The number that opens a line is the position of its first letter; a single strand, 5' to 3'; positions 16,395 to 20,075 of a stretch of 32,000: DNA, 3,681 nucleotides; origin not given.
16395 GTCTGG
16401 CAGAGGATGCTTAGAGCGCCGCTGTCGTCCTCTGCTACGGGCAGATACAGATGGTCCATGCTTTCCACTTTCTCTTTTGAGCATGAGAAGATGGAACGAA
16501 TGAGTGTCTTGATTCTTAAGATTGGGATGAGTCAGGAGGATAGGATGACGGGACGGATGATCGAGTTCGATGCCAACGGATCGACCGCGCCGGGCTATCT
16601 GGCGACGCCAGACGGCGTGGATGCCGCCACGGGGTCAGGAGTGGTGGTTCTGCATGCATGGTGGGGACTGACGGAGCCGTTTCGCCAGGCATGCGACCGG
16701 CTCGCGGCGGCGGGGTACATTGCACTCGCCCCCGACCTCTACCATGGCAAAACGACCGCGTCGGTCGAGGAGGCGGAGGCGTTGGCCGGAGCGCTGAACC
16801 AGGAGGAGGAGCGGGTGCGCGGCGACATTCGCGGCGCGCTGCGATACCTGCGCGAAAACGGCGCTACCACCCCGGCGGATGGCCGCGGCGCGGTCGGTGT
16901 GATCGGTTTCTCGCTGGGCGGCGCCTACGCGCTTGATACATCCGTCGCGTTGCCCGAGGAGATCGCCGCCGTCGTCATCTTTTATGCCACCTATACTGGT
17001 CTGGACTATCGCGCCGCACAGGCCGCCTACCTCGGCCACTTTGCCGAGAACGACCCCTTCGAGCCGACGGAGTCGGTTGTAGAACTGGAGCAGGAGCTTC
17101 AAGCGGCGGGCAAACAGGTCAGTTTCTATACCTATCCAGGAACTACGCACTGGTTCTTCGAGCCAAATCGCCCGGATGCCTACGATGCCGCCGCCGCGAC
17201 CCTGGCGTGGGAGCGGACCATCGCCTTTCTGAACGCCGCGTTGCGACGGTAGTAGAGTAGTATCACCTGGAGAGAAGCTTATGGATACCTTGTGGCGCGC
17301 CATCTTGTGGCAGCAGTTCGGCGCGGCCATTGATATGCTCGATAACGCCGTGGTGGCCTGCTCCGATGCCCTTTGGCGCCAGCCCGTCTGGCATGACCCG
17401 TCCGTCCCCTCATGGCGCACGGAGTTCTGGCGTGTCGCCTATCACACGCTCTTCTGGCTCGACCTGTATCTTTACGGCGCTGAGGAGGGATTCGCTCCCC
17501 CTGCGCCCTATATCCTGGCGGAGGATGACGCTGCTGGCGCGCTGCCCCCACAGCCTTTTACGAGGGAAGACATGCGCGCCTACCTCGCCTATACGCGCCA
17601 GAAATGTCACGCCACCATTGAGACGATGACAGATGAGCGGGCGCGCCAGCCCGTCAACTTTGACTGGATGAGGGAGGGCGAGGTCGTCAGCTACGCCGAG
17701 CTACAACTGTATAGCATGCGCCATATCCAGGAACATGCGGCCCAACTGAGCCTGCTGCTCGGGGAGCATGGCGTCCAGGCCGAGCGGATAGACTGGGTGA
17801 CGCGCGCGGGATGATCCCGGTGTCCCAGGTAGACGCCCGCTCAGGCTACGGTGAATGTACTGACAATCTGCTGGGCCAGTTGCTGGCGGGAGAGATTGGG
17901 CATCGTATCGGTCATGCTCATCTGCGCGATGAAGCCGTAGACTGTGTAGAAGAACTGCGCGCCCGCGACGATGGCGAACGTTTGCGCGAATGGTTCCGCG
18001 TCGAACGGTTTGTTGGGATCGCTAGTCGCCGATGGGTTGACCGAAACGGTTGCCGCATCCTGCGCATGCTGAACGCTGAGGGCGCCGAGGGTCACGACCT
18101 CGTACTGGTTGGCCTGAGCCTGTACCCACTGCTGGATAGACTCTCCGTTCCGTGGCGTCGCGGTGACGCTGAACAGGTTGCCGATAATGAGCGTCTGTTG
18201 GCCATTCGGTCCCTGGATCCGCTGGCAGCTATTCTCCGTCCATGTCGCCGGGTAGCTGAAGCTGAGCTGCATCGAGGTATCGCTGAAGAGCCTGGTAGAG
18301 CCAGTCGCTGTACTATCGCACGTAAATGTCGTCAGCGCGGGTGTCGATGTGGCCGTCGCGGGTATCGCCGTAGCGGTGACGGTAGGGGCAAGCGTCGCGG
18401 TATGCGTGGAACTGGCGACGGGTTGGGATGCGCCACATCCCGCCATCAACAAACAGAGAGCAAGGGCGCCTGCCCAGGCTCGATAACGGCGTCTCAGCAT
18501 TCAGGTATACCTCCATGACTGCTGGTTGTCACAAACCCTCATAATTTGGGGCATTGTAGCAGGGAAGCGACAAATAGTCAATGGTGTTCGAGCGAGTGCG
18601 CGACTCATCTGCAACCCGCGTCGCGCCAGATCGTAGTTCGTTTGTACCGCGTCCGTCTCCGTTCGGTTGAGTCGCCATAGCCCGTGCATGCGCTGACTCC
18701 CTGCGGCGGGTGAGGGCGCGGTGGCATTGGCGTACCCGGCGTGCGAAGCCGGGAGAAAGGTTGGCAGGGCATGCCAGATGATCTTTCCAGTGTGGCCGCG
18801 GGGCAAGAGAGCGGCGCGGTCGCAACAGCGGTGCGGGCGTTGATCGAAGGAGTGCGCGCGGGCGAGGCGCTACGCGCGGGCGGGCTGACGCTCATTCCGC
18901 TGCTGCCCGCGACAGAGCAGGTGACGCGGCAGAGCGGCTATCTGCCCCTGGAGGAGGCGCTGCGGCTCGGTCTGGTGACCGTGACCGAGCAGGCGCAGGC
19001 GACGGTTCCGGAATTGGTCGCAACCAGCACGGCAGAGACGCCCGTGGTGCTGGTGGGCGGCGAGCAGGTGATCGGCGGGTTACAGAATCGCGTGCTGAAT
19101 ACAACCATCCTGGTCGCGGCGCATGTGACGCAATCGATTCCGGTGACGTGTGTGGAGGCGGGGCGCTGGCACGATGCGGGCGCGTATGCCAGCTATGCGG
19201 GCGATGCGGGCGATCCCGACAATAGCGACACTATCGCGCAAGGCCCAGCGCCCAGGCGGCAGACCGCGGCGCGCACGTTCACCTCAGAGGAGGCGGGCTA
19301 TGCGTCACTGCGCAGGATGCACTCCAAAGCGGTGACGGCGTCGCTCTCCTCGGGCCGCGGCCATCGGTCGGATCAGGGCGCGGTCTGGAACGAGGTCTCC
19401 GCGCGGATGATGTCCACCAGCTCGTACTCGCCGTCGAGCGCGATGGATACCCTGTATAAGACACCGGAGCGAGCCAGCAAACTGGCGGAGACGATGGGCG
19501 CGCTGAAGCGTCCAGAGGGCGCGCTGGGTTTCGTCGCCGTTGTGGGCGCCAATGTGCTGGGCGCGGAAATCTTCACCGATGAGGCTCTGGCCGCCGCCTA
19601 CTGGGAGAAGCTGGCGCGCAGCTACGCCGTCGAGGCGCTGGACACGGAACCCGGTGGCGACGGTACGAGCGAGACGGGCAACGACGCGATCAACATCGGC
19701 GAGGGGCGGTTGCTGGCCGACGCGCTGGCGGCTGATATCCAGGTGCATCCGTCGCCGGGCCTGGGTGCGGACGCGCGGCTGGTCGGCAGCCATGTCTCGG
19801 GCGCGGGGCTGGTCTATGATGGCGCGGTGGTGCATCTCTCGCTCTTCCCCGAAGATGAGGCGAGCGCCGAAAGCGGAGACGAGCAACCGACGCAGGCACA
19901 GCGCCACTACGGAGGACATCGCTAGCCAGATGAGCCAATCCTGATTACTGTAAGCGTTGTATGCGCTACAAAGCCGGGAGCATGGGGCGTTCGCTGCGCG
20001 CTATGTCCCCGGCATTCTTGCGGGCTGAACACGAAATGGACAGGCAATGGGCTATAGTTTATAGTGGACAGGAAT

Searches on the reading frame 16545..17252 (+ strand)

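Call 56: search_protein_families(library=pfam, proteins=[window:16545-17252:+], max_evalue=0.001)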
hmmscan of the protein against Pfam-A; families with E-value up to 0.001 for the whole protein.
window:16545-17252:+ (235 aa): 5 families
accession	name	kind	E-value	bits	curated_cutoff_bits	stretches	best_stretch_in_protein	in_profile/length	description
PF01738.24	DLH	-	3e-43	148.4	21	1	17-232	3-216/217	Dienelactone hydrolase family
PF12697.13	Abhydrolase_6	-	5.2e-07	31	26.3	1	33-165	1-110/217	Alpha/beta hydrolase family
PF02230.22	Abhydrolase_2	-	5.4e-06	26.8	23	1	116-202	106-199/217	Phospholipase/Carboxylesterase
PF07859.19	Abhydrolase_3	-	1.5e-05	25.3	25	0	167-205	173-209/210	alpha/beta hydrolase fold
PF00326.27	Peptidase_S9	-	0.0009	19.2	22.6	0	158-211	143-196/213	Prolyl oligopeptidase family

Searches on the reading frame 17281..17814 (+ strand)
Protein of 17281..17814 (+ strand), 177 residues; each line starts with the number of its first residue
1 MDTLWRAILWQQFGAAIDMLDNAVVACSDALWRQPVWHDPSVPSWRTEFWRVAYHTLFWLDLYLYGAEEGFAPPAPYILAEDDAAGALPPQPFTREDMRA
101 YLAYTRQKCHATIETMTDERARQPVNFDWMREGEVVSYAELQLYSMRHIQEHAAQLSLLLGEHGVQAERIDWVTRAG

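Call 56: search_protein_families(library=pfam, proteins=[window:17281-17814:+], max_evalue=0.001)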
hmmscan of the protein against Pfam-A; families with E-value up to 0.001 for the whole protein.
window:17281-17814:+ (177 aa): 1 family
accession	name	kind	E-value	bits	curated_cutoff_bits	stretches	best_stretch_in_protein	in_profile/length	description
PF12867.12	DinB_2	-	1.2e-08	35.9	24.8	1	12-156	1-128/128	DinB superfamily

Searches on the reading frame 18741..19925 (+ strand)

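Call 56: search_protein_families(library=pfam, proteins=[window:18741-19925:+], max_evalue=0.001)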
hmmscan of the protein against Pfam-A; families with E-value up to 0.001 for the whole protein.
window:18741-19925:+ (394 aa): 1 family
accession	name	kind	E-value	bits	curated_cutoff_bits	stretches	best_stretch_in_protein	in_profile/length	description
PF20208.3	ARPP-1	-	3.5e-69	233.8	27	1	38-369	2-297/297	ARG and Rhodanese-Phosphatase-superfamily-associated Protein domain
